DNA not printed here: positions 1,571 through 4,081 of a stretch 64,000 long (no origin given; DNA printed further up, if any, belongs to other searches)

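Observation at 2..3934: Oxidoreductase, activase and glycyl radical enzyme operon whose GRE has a non-canonical thiyl loop (GCHWMC)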

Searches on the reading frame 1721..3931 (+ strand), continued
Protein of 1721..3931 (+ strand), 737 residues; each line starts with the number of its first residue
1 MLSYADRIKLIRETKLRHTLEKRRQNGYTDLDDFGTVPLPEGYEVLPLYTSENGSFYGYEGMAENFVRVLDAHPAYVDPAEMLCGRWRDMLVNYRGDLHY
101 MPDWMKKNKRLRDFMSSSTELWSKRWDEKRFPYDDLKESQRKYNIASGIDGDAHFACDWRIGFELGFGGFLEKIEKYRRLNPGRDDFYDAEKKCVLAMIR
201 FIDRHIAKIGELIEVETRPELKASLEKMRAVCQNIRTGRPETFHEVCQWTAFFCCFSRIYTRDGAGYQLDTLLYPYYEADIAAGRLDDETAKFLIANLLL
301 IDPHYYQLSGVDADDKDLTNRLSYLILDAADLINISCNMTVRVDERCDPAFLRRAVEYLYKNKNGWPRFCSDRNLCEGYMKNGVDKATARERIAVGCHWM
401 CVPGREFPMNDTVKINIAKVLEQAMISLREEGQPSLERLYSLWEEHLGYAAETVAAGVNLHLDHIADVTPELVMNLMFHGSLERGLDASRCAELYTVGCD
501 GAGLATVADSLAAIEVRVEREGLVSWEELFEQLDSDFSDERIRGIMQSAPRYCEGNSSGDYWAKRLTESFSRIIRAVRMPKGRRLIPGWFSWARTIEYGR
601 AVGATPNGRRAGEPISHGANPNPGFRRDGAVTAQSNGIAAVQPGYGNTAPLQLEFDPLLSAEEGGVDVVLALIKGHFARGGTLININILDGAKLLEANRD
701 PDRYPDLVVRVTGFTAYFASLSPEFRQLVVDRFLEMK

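Call 61: find_homologous_proteins(query=A2, max_evalue=1e-30)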
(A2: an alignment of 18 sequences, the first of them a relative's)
Query A2 (18 sequences) (746 aa, profile of the alignment): 1451 proteins with E <= 1e-30 among 8000 candidates; the best 120 are listed.
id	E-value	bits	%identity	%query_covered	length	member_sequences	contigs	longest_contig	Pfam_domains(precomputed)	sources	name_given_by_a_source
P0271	6.8e-284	962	55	99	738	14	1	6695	PF02901.21,PF01228.27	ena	-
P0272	3.3e-282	956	56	99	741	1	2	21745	PF02901.21,PF01228.27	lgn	-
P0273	5.3e-282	955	56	99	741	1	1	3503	PF02901.21,PF01228.27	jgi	-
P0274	1.7e-281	954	56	99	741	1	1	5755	PF02901.21,PF01228.27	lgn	-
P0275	9.3e-281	951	56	99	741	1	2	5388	PF02901.21,PF01228.27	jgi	-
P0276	4.0e-280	949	54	99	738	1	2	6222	PF02901.21,PF01228.27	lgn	-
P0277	3.7e-279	946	63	99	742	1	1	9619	PF02901.21,PF01228.27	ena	-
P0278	6.6e-279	945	63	99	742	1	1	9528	PF02901.21,PF01228.27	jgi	jgi:pyruvate-formate lyase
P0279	9.2e-279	945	63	99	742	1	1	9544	PF02901.21,PF01228.27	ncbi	-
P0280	1.3e-278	944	61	100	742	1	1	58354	PF02901.21,PF01228.27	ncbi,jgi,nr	ncbi:MAG: formate acetyltransferase [Anaerolineae bacterium]|nr:formate acetyltransferase [Anaerolin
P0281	2.1e-278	944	61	99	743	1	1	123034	PF02901.21,PF01228.27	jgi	-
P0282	2.2e-278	943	59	98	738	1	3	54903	PF02901.21,PF01228.27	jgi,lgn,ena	jgi:formate C-acetyltransferase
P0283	3.7e-278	943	63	99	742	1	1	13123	PF02901.21,PF01228.27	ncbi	-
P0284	4.1e-278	943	59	99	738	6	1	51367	PF02901.21,PF01228.27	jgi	jgi:formate C-acetyltransferase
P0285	1.1e-277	941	59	98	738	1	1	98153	PF02901.21,PF01228.27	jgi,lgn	jgi:formate C-acetyltransferase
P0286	2.3e-277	940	62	98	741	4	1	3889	PF02901.21,PF01228.27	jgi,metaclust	metaclust:\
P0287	6.6e-277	939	58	98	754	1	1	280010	PF02901.21,PF01228.27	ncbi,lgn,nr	ncbi:MAG: formate acetyltransferase [Firmicutes bacterium]|nr:formate acetyltransferase [Bacillota b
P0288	1.9e-276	937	58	98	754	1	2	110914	PF02901.21,PF01228.27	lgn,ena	-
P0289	2.0e-276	937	59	98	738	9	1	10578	PF02901.21,PF01228.27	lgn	-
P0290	2.1e-276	937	60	99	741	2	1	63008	PF02901.21,PF01228.27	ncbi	-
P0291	4.6e-276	936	58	99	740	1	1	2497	PF02901.21,PF01228.27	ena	-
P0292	4.7e-276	936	59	99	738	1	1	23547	PF02901.21,PF01228.27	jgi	-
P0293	5.5e-276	936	62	99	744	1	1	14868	PF02901.21,PF01228.27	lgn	-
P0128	9.6e-276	935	44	98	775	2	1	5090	PF02901.21,PF01228.27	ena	-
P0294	1.1e-275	935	63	100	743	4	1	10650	PF02901.21,PF01228.27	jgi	jgi:pyruvate-formate lyase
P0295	1.2e-275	934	60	98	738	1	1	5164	PF02901.21,PF01228.27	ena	-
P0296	1.3e-275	934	56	99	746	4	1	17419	PF02901.21,PF01228.27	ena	-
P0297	5.0e-275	932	60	99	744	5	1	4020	PF02901.21,PF01228.27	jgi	jgi:pyruvate-formate lyase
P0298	2.2e-274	930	54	99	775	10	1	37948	PF02901.21,PF01228.27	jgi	-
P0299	8.8e-274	928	56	99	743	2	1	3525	PF02901.21,PF01228.27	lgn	-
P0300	9.3e-274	928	62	98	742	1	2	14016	PF02901.21,PF01228.27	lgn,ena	-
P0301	1.5e-273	928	60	98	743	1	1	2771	PF02901.21,PF01228.27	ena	-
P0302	1.7e-273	927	62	99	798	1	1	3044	PF02901.21,PF01228.27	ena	-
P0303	2.6e-273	927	59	98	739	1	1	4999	PF02901.21,PF01228.27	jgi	-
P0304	3.3e-273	926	60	100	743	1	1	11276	PF02901.21,PF01228.27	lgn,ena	-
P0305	3.9e-273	926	60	100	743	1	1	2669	PF02901.21,PF01228.27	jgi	-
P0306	8.6e-273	925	56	99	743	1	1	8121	PF02901.21,PF01228.27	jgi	-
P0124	8.7e-273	925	100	100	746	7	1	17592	PF02901.21,PF01228.27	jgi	jgi:pyruvate-formate lyase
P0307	1.3e-272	924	62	100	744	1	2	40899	PF02901.21,PF01228.27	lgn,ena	-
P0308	2.2e-272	924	53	99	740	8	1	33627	PF02901.21,PF01228.27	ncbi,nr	ncbi:formate acetyltransferase [Candidatus Bathyarchaeota archaeon]|nr:formate acetyltransferase [Ca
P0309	2.4e-272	924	55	98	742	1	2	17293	PF02901.21,PF01228.27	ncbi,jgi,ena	-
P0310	3.4e-272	923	56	99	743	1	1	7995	PF02901.21,PF01228.27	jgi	jgi:formate C-acetyltransferase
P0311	3.4e-272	923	64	99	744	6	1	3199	PF02901.21,PF01228.27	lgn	-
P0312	4.8e-272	923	59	99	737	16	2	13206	PF02901.21,PF01228.27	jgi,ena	-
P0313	5.1e-272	922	55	99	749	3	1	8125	PF02901.21,PF01228.27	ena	-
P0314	5.5e-272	922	56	99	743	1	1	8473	PF02901.21,PF01228.27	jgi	-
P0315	6.9e-272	922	61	99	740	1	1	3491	PF02901.21,PF01228.27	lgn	-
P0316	7.1e-272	922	61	99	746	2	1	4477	PF02901.21,PF01228.27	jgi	jgi:pyruvate-formate lyase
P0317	8.3e-272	922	54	99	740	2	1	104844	PF02901.21,PF01228.27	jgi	-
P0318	1.0e-271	921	55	100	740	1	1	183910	PF02901.21,PF01228.27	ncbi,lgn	-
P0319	1.1e-271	921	57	98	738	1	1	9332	PF02901.21,PF01228.27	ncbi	-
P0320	1.1e-271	921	63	99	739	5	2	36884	PF02901.21,PF01228.27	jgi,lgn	jgi:formate C-acetyltransferase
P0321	1.1e-271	921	55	99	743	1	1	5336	PF02901.21,PF01228.27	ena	-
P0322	1.1e-271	921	61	99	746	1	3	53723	PF02901.21,PF01228.27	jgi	jgi:formate C-acetyltransferase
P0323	1.1e-271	921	62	99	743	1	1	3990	PF02901.21,PF01228.27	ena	-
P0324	1.3e-271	921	57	100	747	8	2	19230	PF02901.21,PF01228.27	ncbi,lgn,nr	ncbi:MAG: formate acetyltransferase [Chloroflexi bacterium]|nr:formate acetyltransferase [Chloroflex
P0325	1.5e-271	921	58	99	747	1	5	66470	PF02901.21,PF01228.27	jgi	-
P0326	1.9e-271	921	57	98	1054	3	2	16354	PF14697.12,PF02901.21,PF04055.28,PF12797.13,PF13353.12,PF12837.13,PF00037.33,PF12838.13,PF13237.12,PF13187.12,PF01228.27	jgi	-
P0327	3.3e-271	920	62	98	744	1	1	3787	PF02901.21,PF01228.27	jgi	jgi:formate C-acetyltransferase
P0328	3.5e-271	920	49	98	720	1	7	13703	PF02901.21,PF01228.27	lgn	-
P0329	3.7e-271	920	61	98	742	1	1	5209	PF02901.21,PF01228.27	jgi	jgi:pyruvate-formate lyase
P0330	4.1e-271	919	57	99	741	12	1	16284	PF02901.21,PF01228.27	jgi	-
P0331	5.4e-271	919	60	99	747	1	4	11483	PF02901.21,PF01228.27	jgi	jgi:pyruvate-formate lyase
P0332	6.3e-271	919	55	99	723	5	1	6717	PF02901.21,PF01228.27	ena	-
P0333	6.5e-271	919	53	99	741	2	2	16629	PF02901.21,PF01228.27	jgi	jgi:pyruvate-formate lyase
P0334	7.7e-271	919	54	99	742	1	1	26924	PF02901.21,PF01228.27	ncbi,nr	ncbi:MAG: pyruvate formate lyase family protein [Chloroflexota bacterium]|nr:pyruvate formate lyase 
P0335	8.3e-271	918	55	98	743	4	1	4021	PF02901.21,PF01228.27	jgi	-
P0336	8.7e-271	918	55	99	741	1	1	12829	PF02901.21,PF01228.27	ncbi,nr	ncbi:formate acetyltransferase [Candidatus Poribacteria bacterium]|nr:formate acetyltransferase [Can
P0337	9.5e-271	918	56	99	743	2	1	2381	PF02901.21,PF01228.27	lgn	-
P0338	1.1e-270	918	54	98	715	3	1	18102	PF02901.21,PF01228.27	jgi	-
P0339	1.2e-270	918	55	98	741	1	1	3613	PF02901.21,PF01228.27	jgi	-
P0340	1.6e-270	917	55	98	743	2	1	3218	PF02901.21,PF01228.27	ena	-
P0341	2.0e-270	917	56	99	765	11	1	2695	PF02901.21,PF01228.27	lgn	-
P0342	2.7e-270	917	63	98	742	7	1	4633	PF02901.21,PF01228.27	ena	-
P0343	3.2e-270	916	63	98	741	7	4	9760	PF02901.21,PF01228.27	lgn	-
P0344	4.0e-270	916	60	98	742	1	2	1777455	PF02901.21,PF01228.27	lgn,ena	-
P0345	4.6e-270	916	62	99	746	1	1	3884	PF02901.21,PF01228.27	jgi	-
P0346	4.7e-270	916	62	99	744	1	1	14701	PF02901.21,PF01228.27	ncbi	-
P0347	5.7e-270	916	63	98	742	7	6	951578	PF02901.21,PF01228.27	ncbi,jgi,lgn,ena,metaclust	metaclust:\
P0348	1.2e-269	915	60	98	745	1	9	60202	PF02901.21,PF01228.27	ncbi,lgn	-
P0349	1.3e-269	914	55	99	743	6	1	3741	PF02901.21,PF01228.27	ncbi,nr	ncbi:MAG: hypothetical protein QG641_1276 [Candidatus Poribacteria bacterium]|nr:hypothetical protei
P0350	1.5e-269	914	58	99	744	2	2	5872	PF02901.21,PF01228.27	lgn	-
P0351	1.5e-269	914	56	98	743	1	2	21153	PF02901.21,PF01228.27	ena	-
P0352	2.0e-269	914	57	100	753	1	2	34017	PF02901.21,PF01228.27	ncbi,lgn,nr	ncbi:MAG: formate acetyltransferase [Chloroflexi bacterium]|nr:formate acetyltransferase [Chloroflex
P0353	3.1e-269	913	59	100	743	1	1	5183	PF02901.21,PF01228.27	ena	-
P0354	3.6e-269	913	60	99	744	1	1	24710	PF02901.21,PF01228.27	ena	-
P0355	4.5e-269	913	54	99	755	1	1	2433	PF02901.21,PF01228.27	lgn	-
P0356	5.0e-269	913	56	100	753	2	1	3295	PF02901.21,PF01228.27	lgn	-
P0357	6.2e-269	912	55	98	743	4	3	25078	PF02901.21,PF01228.27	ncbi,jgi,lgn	jgi:formate C-acetyltransferase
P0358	6.2e-269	912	56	99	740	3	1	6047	PF02901.21,PF01228.27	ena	-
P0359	6.5e-269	912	61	100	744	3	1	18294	PF02901.21,PF01228.27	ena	-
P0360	6.6e-269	912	90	98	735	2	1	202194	PF02901.21,PF01228.27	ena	-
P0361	8.6e-269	912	59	99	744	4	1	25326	PF02901.21,PF01228.27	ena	-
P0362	8.7e-269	912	61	99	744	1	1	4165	PF02901.21,PF01228.27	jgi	jgi:pyruvate-formate lyase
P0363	9.0e-269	912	60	98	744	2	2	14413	PF02901.21,PF01228.27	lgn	-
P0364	9.5e-269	912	59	98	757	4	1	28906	PF02901.21,PF01228.27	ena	-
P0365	9.5e-269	912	58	99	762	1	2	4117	PF02901.21,PF01228.27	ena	-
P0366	1.2e-268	911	54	98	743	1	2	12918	PF02901.21,PF01228.27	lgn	-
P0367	1.4e-268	911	58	99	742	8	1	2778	PF02901.21,PF01228.27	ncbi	-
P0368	1.4e-268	911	61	99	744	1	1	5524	PF02901.21,PF01228.27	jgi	jgi:formate C-acetyltransferase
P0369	1.4e-268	911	60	98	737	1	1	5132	PF02901.21,PF01228.27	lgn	-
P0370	1.8e-268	911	57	99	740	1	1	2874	PF02901.21,PF01228.27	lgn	-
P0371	1.9e-268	911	60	100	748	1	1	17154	PF02901.21,PF01228.27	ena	-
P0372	1.9e-268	911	60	100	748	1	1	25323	PF02901.21,PF01228.27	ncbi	-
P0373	2.0e-268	911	58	98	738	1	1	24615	PF02901.21,PF01228.27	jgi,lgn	jgi:formate C-acetyltransferase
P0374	2.1e-268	910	60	98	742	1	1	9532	PF02901.21,PF01228.27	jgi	jgi:pyruvate-formate lyase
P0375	2.2e-268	910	57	99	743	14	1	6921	PF02901.21,PF01228.27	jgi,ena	-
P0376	2.5e-268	910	55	98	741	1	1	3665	PF02901.21,PF01228.27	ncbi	ncbi:MAG: pyruvate formate lyase family protein [bacterium]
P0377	2.6e-268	910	54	99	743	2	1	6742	PF02901.21,PF01228.27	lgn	-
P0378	2.6e-268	910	54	99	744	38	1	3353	PF02901.21,PF01228.27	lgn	-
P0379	2.6e-268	910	55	99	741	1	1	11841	PF02901.21,PF01228.27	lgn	-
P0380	2.7e-268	910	63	99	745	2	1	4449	PF02901.21,PF01228.27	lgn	-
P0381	3.0e-268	910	55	99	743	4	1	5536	PF02901.21,PF01228.27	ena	-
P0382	3.1e-268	910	58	99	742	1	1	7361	PF02901.21,PF01228.27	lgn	-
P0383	3.1e-268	910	55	99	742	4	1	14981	PF02901.21,PF01228.27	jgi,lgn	-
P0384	3.4e-268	910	61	99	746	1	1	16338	PF02901.21,PF01228.27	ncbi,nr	ncbi:MAG: formate acetyltransferase [Anaerolineae bacterium]|nr:formate acetyltransferase [Anaerolin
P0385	3.6e-268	910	57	98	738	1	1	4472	PF02901.21,PF01228.27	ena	-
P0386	4.0e-268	910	53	99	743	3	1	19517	PF02901.21,PF01228.27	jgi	jgi:formate C-acetyltransferase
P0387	5.0e-268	909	60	99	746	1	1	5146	PF02901.21,PF01228.27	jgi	jgi:formate C-acetyltransferase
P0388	5.4e-268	909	61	99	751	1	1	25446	PF02901.21,PF01228.27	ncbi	-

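Call 62: find_encoding_contigs(protein=P0347, flank=8000, max_places=1)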
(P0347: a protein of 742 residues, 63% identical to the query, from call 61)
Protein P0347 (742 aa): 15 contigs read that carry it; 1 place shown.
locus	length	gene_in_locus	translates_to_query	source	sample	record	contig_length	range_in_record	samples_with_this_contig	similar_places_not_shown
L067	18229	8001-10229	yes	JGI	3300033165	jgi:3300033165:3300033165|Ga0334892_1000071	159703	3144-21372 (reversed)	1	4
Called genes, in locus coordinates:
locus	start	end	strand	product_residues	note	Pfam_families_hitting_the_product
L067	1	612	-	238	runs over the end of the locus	PF00392:GntR, PF07729:FCD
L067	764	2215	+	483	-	PF00884:Sulfatase, PF01663:Phosphodiest, PF16347:SGSH_C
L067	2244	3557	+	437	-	PF01946:Thi4 (faint), PF00890:FAD_binding_2 (weak), PF01134:GIDA (weak), PF01266:DAO (weak), PF01494:FAD_binding_3 (weak), PF07992:Pyr_redox_2 (weak), PF12831:FAD_oxidored, PF13450:NAD_binding_8 (weak), +2 more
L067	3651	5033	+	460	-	PF00890:FAD_binding_2 (faint), PF01266:DAO (faint), PF12831:FAD_oxidored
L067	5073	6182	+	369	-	PF01208:URO-D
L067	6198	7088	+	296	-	PF00701:DHDPS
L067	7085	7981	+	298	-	PF13353:Fer4_12 (faint), PF12797:Fer4_2 (weak), PF12837:Fer4_6, PF13237:Fer4_10, PF00037:Fer4, PF12838:Fer4_7 (weak), PF13187:Fer4_9 (weak), PF04055:Radical_SAM, +4 more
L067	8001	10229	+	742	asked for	PF02901:PFL-like, PF01228:Gly_radical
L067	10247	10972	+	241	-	PF03737:RraA-like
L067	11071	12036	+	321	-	-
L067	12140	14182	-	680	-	PF13802:Gal_mutarotas_2, PF01055:Glyco_hydro_31_2nd, PF21365:Glyco_hydro_31_3rd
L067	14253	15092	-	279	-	PF00528:BPD_transp_1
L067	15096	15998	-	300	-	PF00528:BPD_transp_1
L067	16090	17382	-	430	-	PF01547:SBP_bac_1, PF13416:SBP_bac_8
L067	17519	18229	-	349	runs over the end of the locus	PF00356:LacI, PF00532:Peripla_BP_1, PF13377:Peripla_BP_3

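Call 63: find_encoding_contigs(protein=P0287, flank=8000, max_places=1)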
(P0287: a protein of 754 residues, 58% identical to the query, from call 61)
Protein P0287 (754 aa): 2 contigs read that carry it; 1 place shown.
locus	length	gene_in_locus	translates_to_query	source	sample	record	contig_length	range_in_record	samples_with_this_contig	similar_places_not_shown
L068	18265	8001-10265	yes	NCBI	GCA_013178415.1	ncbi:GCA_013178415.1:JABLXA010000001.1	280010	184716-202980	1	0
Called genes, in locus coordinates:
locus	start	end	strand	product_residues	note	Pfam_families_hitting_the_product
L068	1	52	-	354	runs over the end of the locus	PF00005:ABC_tran, PF13304:AAA_21, PF08352:oligo_HPY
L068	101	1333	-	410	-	PF12911:OppC_N, PF00528:BPD_transp_1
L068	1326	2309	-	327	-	PF19300:BPD_transp_1_N, PF00528:BPD_transp_1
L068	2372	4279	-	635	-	PF00496:SBP_bac_5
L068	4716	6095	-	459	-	PF12802:MarR_2 (faint), PF13412:HTH_24 (faint), PF00480:ROK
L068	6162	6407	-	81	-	-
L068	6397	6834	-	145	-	PF12910:PHD_like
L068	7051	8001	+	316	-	PF13353:Fer4_12 (weak), PF00037:Fer4, PF12797:Fer4_2 (weak), PF12837:Fer4_6 (weak), PF12838:Fer4_7, PF13187:Fer4_9, PF14697:Fer4_21, PF04055:Radical_SAM, +4 more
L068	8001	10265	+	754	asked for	PF02901:PFL-like, PF01228:Gly_radical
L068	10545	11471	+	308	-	PF00251:Glyco_hydro_32N (faint), PF04041:Glyco_hydro_130, PF04616:Glyco_hydro_43 (faint)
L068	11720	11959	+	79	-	PF04014:MazE_antitoxin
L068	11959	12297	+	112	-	PF02452:PemK_toxin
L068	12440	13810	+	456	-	PF07690:MFS_1, PF12832:MFS_1_like, PF07690:MFS_1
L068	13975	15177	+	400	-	PF00266:Aminotran_5, PF00155:Aminotran_1_2, PF01212:Beta_elim_lyase (weak), PF01053:Cys_Met_Meta_PP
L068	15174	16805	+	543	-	PF00389:2-Hacid_dh, PF02826:2-Hacid_dh_C, PF19304:PGDH_inter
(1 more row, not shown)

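Call 64: find_encoding_contigs(protein=P0308, flank=8000, max_places=1)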
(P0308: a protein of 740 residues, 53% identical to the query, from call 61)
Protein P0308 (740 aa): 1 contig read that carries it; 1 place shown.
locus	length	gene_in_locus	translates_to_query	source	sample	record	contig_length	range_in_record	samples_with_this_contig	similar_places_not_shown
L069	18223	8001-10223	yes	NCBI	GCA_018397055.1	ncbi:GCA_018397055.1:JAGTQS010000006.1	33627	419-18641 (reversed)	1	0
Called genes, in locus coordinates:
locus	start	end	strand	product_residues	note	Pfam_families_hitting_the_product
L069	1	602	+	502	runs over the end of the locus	PF00370:FGGY_N, PF01869:BcrAD_BadFG (faint), PF02782:FGGY_C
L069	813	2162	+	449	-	PF02952:Fucose_iso_C (faint)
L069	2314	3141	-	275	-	PF01791:DeoC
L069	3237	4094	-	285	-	PF04015:DUF362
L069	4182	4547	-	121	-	-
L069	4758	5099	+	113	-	PF13248:Zn_ribbon_3 (weak), PF13240:Zn_Ribbon_1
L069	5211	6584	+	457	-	PF01545:Cation_efflux, PF16916:ZT_dimer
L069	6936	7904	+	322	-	PF13353:Fer4_12, PF00037:Fer4 (weak), PF13237:Fer4_10 (weak), PF14697:Fer4_21 (weak), PF12837:Fer4_6 (faint), PF12838:Fer4_7 (weak), PF13187:Fer4_9 (weak), PF04055:Radical_SAM, +1 more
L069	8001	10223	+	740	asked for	PF02901:PFL-like, PF01228:Gly_radical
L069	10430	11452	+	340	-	PF12706:Lactamase_B_2 (faint)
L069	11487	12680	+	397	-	PF01738:DLH, PF02129:Peptidase_S15, PF20434:BD-FAE, PF00561:Abhydrolase_1, PF12146:Hydrolase_4, PF12697:Abhydrolase_6, PF20408:Abhydrolase_11, PF00326:Peptidase_S9, +4 more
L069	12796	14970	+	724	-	PF00923:TAL_FSA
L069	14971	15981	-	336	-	PF01368:DHH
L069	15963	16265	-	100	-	PF11419:DUF3194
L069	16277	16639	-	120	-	PF01920:Prefoldin_2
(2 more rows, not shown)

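Call 65: find_encoding_contigs(protein=P0280, flank=8000, max_places=1)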
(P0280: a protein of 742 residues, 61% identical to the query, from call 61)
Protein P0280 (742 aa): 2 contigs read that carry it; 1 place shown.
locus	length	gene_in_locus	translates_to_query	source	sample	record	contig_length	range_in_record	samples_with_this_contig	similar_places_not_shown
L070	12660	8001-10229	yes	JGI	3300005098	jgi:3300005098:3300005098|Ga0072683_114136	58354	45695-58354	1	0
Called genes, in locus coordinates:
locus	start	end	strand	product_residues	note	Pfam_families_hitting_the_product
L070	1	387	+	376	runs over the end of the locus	PF07973:tRNA_SAD, PF02272:DHHA1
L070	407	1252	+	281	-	PF00753:Lactamase_B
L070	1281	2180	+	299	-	PF00941:FAD_binding_5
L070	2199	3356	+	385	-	PF04055:Radical_SAM, PF06969:HemN_C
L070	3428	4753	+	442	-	-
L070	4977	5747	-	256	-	PF01261:AP_endonuc_2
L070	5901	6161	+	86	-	-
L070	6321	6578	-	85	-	-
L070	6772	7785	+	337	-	-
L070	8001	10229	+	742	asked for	PF02901:PFL-like, PF01228:Gly_radical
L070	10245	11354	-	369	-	PF01408:GFO_IDH_MocA, PF03447:NAD_binding_3, PF02894:GFO_IDH_MocA_C, PF22725:GFO_IDH_MocA_C3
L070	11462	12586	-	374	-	PF13378:MR_MLE_C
